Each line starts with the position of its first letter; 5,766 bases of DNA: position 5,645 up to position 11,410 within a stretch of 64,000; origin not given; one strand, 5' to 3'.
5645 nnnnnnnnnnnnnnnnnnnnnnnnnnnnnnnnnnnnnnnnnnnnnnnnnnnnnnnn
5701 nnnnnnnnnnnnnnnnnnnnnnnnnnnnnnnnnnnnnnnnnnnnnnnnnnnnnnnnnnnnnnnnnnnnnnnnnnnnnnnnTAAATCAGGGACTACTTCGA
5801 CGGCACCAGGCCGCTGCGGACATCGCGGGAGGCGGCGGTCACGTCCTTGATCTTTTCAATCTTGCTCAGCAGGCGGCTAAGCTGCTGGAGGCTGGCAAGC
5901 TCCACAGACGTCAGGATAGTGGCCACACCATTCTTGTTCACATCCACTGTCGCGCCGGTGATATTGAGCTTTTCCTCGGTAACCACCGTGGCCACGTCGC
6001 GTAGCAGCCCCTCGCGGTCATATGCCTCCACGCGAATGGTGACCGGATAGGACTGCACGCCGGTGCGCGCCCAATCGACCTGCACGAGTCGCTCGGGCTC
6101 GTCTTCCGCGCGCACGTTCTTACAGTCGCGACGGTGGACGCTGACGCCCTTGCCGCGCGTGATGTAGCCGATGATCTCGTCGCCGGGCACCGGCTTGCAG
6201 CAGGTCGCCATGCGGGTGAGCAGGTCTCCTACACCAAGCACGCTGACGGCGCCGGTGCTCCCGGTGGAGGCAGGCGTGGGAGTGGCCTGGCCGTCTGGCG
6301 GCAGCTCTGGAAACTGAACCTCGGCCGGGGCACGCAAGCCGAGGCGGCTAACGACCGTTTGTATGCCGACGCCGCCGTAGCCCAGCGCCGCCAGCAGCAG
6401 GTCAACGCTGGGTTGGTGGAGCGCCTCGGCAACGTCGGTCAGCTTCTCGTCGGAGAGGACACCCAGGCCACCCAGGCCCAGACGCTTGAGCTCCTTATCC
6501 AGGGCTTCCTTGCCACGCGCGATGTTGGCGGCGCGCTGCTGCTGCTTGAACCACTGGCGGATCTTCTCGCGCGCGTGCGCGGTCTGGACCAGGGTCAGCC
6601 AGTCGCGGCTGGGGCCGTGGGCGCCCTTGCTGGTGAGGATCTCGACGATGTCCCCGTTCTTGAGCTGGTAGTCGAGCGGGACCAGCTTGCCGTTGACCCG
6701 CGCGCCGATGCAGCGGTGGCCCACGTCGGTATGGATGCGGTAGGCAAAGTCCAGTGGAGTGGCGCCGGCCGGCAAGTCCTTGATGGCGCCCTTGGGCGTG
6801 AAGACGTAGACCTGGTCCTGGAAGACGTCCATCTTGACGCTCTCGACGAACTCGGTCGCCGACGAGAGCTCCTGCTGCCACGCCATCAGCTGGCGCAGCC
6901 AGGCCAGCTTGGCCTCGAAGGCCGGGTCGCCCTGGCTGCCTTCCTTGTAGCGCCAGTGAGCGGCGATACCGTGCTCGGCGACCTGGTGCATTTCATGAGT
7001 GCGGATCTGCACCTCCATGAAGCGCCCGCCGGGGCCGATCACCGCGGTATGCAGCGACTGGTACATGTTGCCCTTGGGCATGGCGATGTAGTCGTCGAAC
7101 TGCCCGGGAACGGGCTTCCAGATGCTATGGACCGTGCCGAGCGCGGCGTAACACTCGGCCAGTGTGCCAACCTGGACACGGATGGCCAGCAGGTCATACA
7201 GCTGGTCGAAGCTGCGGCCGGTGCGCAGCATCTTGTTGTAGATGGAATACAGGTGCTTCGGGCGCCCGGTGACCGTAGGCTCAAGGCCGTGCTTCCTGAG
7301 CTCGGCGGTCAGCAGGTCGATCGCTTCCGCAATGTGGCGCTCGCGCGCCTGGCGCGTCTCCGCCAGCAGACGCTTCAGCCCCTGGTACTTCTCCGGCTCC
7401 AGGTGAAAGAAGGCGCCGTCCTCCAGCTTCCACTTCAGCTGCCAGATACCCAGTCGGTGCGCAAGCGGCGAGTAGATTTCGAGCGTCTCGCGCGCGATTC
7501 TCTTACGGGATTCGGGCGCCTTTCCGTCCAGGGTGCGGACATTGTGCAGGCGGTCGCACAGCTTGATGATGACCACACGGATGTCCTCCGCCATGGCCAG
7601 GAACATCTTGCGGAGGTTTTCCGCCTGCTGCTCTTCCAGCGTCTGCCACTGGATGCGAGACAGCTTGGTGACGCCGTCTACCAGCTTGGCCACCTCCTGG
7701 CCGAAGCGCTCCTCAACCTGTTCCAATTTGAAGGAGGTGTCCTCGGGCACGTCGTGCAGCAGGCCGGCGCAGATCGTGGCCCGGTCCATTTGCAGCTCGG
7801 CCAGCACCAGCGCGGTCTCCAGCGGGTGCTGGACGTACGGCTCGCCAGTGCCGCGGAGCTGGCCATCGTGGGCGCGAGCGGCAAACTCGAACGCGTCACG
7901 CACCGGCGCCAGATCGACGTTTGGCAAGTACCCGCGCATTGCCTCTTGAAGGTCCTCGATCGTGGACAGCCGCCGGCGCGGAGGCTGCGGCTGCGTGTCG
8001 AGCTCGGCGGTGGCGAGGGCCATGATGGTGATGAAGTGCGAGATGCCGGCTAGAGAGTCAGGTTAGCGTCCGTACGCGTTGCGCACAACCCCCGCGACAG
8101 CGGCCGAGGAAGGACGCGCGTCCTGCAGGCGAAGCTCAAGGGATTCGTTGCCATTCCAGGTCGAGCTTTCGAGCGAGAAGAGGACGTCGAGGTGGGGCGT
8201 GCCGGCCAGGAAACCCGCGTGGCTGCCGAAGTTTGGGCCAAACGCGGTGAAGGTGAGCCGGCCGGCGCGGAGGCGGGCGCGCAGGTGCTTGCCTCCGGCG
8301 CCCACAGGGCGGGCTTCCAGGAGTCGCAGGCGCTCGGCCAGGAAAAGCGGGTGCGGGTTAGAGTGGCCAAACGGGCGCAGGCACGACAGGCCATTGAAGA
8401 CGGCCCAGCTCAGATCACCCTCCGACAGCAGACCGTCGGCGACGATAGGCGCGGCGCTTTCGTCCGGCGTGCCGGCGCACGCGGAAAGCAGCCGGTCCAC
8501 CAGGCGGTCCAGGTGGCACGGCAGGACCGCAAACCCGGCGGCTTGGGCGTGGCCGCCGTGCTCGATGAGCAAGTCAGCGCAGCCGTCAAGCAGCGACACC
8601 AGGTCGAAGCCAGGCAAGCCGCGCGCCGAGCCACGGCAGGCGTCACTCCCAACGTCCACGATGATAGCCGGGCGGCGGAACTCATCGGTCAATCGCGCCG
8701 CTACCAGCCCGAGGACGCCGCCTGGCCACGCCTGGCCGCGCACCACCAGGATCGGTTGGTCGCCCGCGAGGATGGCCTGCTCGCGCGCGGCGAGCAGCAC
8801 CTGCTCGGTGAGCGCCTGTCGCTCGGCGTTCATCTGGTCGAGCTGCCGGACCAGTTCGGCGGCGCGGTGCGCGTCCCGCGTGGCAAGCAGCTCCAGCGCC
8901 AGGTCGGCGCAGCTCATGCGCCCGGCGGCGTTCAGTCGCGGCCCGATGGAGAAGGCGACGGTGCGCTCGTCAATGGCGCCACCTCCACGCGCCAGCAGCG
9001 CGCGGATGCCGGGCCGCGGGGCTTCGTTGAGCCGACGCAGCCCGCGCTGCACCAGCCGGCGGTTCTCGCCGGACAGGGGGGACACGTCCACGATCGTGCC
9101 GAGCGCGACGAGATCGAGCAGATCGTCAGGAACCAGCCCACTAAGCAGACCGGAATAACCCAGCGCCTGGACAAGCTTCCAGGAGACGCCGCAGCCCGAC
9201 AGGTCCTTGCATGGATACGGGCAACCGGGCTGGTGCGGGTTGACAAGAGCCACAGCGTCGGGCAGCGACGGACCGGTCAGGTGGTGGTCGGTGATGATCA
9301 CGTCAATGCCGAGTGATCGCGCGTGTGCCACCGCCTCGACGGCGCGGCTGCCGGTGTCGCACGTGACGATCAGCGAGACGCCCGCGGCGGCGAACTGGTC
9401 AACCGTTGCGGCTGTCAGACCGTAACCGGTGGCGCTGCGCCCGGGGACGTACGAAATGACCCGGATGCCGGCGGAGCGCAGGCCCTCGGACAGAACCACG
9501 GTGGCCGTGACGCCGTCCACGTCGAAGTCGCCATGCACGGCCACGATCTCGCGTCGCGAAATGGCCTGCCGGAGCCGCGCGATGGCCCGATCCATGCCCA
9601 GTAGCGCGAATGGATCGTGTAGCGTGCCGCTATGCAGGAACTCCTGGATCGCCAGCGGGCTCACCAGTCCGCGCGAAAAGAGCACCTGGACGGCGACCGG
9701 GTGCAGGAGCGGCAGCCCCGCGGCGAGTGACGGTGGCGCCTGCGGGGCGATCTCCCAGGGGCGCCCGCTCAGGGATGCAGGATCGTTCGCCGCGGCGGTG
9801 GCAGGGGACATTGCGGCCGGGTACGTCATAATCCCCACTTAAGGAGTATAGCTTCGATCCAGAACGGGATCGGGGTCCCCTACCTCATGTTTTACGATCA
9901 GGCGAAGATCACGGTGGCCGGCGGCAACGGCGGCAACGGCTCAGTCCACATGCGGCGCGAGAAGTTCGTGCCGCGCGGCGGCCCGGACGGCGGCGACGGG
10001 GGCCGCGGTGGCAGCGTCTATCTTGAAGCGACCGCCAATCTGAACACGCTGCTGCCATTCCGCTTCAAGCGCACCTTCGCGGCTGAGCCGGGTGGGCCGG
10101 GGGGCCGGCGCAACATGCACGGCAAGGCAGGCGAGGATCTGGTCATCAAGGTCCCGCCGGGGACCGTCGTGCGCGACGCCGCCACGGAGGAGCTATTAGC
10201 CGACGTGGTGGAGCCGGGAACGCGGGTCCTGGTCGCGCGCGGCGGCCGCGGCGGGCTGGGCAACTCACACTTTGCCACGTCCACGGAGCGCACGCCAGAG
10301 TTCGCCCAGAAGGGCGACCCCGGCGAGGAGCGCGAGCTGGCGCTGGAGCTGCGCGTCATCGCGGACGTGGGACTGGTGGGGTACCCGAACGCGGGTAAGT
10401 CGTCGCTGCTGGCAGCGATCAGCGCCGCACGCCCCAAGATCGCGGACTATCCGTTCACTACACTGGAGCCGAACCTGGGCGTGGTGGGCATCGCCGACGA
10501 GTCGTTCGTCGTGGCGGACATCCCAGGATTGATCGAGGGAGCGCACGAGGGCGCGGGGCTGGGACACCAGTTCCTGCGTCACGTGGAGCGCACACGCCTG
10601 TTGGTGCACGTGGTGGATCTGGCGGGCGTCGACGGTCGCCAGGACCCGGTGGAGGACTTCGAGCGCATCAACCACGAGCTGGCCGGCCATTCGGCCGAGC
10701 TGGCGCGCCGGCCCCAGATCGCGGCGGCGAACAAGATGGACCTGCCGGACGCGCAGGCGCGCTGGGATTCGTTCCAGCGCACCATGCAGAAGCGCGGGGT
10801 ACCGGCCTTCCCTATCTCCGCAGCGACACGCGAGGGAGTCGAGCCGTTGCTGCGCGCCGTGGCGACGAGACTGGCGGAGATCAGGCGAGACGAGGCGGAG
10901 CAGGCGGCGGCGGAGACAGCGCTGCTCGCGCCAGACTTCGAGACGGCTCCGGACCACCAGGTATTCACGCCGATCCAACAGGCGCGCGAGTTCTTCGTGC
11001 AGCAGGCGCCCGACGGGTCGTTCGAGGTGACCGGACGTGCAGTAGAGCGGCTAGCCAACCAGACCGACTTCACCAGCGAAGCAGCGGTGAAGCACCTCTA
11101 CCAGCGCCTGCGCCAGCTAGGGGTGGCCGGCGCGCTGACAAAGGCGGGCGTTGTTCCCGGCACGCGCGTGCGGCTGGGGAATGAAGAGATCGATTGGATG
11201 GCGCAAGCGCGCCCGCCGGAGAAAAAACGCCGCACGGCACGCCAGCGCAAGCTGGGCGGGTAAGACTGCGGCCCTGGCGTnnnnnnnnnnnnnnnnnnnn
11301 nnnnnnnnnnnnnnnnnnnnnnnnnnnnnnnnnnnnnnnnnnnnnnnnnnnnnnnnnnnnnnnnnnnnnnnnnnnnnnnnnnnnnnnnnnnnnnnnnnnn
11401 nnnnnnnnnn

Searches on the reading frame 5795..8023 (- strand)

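Call 49: search_protein_families(library=pfam, proteins=[window:5795-8023:-], max_evalue=0.001)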
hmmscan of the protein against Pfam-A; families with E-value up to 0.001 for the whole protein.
window:5795-8023:- (743 aa): 8 families
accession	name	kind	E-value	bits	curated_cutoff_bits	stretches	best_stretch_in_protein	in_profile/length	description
PF13328.12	HD_4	-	1.7e-57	194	27.2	1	44-194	1-156/156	HD domain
PF04607.23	RelA_SpoT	-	3e-41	140.7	27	1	253-363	1-112/113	Region found in RelA / SpoT proteins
PF02824.27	TGS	-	1.7e-27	95.6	22.2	1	405-464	1-60/60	TGS domain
PF13291.12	ACT_4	-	8.5e-20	71.7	27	1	657-733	3-80/80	ACT domain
PF01966.28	HD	-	4.3e-11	43.5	22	1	63-161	1-115/116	HD domain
PF19296.4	RelA_AH_RIS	-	9.8e-09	36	23.8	1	478-644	3-183/185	RelA/SpoT, AH and RIS domains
PF01842.31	ACT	-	8.5e-08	32.3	27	1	661-726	1-65/66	ACT domain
PF22629.2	ACT_AHAS_ss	-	4.3e-05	24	27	1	665-729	3-66/67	AHAS small subunit-like ACT domain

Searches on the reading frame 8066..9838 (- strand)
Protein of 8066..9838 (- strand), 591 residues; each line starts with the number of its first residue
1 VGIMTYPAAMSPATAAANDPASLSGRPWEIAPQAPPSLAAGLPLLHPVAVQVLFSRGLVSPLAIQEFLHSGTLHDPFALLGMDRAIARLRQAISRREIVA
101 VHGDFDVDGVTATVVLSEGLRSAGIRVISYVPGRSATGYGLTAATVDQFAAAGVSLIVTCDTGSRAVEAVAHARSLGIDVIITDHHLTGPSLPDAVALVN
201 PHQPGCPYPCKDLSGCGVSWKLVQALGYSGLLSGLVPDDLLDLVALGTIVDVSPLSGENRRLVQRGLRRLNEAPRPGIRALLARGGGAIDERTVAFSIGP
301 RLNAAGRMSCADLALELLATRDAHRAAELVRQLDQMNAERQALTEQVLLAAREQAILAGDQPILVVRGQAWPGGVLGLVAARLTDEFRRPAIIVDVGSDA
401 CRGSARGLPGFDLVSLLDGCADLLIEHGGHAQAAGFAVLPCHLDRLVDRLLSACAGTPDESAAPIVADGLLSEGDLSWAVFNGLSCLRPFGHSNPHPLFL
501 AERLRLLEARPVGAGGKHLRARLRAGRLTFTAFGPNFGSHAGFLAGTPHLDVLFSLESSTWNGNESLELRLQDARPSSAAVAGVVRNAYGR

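Call 49: search_protein_families(library=pfam, proteins=[window:8066-9838:-], max_evalue=0.001)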
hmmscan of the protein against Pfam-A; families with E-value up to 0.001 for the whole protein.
window:8066-9838:- (591 aa): 3 families
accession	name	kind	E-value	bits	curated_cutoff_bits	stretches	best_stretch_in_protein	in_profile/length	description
PF01368.27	DHH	-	2.5e-24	86.4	28.1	1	99-248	2-125/125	DHH family, N-terminal domain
PF17768.7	RecJ_OB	-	2.4e-19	69.8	27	1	468-573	2-107/107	RecJ OB domain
PF02272.25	DHHA1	-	3.7e-06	27.8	25.9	1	361-452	2-98/102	DHHA1 domain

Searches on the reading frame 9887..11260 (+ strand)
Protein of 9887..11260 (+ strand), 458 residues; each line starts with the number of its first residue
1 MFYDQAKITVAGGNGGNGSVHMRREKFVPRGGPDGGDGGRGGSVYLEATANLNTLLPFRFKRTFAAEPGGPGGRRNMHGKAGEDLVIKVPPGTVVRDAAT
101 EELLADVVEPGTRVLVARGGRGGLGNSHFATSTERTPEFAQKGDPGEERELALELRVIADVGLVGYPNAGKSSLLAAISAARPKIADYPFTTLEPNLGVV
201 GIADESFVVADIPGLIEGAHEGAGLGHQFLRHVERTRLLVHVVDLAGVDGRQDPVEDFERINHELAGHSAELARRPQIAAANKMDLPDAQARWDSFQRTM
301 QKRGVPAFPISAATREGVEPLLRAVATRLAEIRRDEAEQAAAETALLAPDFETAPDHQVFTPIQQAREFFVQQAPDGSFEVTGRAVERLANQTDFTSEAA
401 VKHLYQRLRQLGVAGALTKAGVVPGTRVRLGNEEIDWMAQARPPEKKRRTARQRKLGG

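Call 49: search_protein_families(library=pfam, proteins=[window:9887-11260:+], max_evalue=0.001)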
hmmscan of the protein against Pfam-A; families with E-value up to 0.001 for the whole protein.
window:9887-11260:+ (458 aa): 6 families
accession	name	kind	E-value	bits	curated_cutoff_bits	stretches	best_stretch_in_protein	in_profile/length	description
PF01018.28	GTP1_OBG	-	5e-62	208.5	27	1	4-157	2-155/155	GTP1/OBG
PF01926.29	MMR_HSR1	-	6.7e-26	91.1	21.9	1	160-283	1-113/113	50S ribosome-binding GTPase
PF09269.16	DUF1967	-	5e-16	59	27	1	371-437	3-70/70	Domain of unknown function (DUF1967)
PF02421.24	FeoB_N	-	6.2e-11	42.5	27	1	161-324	3-155/156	Ferrous iron transport protein B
PF00009.33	GTP_EFTU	-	0.00082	19.4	26.5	0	273-328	120-185/188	Elongation factor Tu GTP binding domain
PF24372.1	DUF7528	-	0.00085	19.9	27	0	368-427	22-84/111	Family of unknown function (DUF7528)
